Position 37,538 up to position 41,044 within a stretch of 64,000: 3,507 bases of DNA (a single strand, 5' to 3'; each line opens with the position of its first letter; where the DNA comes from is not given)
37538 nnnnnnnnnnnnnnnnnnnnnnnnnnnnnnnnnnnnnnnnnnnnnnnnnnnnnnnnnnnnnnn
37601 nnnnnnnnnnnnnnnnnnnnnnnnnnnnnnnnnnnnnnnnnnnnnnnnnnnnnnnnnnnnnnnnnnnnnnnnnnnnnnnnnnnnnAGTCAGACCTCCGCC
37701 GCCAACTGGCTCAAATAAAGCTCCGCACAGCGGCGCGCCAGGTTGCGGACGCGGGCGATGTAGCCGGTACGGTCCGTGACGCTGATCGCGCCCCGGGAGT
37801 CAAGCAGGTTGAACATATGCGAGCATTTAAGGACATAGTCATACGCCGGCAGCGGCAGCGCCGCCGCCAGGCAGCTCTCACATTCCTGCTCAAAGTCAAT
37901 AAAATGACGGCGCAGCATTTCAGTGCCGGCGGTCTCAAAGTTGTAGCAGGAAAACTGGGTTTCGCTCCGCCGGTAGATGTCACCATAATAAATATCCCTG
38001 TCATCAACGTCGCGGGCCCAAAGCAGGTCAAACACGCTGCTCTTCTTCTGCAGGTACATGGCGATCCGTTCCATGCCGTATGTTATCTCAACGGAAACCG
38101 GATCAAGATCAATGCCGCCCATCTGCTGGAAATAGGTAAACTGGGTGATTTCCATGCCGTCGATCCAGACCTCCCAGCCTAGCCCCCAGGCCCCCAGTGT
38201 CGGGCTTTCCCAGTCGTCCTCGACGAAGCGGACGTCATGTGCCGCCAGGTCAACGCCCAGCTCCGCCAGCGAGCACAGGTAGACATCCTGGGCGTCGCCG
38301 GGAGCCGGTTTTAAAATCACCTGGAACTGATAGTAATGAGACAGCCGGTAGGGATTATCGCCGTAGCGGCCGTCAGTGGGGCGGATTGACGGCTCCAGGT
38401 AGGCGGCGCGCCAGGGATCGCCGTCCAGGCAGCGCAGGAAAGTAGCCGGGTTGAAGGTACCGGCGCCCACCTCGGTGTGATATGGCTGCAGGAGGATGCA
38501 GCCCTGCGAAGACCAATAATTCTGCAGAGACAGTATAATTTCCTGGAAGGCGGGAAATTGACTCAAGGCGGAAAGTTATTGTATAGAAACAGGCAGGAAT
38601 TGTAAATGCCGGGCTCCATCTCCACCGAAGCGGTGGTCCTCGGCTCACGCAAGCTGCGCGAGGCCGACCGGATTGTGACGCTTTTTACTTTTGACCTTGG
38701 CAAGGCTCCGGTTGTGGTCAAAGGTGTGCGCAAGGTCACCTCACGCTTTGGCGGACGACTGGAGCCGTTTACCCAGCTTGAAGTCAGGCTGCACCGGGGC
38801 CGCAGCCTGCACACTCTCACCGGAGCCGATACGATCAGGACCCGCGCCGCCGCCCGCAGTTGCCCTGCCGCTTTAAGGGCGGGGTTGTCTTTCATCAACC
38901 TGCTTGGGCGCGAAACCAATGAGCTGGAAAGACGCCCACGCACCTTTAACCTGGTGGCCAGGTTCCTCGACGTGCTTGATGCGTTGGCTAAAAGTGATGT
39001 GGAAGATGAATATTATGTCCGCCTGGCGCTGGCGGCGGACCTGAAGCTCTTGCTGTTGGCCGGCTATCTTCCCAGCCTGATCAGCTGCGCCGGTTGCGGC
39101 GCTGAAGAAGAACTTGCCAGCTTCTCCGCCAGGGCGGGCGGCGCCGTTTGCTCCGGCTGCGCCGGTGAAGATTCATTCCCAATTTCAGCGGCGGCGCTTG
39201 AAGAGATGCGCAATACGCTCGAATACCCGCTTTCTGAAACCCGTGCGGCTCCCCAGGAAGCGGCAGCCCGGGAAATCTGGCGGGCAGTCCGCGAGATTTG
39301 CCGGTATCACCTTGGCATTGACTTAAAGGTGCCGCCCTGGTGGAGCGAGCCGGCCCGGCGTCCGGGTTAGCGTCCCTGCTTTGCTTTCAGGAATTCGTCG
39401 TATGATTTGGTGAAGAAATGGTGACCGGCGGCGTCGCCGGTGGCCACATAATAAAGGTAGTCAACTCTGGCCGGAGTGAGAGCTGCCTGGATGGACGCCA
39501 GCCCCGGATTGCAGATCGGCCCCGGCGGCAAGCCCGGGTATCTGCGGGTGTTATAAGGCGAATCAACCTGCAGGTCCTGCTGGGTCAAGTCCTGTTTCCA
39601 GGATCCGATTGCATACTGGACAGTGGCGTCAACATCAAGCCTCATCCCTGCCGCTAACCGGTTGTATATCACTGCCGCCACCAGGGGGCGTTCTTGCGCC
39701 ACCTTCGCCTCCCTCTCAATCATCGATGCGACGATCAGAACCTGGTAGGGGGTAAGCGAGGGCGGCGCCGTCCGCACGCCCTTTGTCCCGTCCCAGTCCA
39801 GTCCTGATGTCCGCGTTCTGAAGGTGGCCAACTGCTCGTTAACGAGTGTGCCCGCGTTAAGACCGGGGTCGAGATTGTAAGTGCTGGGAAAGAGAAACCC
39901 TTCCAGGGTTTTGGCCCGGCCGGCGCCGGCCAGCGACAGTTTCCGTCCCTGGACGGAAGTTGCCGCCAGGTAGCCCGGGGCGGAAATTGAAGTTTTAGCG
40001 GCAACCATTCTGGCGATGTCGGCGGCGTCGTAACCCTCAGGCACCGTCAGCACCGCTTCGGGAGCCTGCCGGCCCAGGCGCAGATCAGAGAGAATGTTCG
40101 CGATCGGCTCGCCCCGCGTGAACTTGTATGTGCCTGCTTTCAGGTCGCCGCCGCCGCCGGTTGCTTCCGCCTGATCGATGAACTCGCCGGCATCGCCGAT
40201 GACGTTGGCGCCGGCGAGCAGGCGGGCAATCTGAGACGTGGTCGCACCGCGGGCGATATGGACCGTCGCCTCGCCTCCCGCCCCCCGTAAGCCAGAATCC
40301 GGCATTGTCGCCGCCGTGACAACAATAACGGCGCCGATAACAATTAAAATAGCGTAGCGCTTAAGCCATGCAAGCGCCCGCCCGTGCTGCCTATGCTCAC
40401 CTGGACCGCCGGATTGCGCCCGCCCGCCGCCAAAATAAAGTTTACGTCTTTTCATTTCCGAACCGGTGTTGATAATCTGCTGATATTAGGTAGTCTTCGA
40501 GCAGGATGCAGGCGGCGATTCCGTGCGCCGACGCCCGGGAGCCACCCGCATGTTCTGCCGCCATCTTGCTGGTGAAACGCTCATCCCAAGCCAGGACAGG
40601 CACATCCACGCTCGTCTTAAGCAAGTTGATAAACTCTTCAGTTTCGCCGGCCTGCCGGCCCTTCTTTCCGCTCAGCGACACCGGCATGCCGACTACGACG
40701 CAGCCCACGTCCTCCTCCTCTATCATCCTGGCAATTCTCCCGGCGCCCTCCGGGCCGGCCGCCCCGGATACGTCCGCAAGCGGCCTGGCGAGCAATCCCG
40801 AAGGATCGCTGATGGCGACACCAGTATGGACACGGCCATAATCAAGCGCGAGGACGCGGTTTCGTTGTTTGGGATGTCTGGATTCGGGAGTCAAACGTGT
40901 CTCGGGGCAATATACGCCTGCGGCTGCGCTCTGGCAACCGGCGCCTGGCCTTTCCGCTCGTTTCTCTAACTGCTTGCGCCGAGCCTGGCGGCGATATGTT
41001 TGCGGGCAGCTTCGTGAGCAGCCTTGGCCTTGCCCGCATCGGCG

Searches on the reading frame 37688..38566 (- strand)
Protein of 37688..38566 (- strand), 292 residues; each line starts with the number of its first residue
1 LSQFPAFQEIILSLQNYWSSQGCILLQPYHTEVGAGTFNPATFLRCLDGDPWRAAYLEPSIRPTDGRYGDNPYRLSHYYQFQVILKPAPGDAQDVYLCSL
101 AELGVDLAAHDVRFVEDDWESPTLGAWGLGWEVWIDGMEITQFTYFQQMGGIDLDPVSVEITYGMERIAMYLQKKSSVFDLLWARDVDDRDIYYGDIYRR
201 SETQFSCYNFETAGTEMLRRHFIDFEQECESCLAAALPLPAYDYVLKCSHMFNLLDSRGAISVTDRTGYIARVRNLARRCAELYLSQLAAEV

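Call 23: search_protein_families(library=pfam, proteins=[window:37688-38566:-], max_evalue=0.00001)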
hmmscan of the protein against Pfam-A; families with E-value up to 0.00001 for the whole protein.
window:37688-38566:- (292 aa): 1 family
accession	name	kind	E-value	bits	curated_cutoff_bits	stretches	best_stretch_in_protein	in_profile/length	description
PF02091.20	tRNA-synt_2e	-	1.9e-140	467.3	27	1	7-287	1-276/278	Glycyl-tRNA synthetase alpha subunit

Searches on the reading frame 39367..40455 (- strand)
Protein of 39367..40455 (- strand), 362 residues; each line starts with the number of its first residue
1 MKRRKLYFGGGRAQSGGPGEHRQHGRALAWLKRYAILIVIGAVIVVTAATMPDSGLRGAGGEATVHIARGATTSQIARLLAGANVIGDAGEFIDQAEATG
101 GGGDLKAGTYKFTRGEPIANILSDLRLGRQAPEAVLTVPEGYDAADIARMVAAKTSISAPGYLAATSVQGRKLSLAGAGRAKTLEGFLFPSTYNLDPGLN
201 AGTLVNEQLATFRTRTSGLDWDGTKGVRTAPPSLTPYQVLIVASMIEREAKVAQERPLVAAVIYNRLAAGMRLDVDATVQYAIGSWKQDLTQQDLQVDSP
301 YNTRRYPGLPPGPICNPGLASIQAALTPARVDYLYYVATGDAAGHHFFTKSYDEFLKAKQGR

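Call 52: search_protein_families(library=pfam, proteins=[window:39367-40455:-], max_evalue=0.00001)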
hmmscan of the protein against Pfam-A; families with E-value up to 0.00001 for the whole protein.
window:39367-40455:- (362 aa): 1 family
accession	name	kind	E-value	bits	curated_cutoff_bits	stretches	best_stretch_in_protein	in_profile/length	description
PF02618.21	YceG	-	1.5e-79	267.8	32.4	1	65-360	1-274/275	YceG-like family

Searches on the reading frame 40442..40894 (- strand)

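Call 22: search_protein_families(library=pfam, proteins=[window:40442-40894:-], max_evalue=0.00001)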
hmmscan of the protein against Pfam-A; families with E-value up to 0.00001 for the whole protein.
window:40442-40894:- (150 aa): 1 family
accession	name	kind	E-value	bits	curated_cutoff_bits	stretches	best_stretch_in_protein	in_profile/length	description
PF03652.20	RuvX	-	1.2e-29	103.7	29.2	1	13-136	2-132/134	Holliday junction resolvase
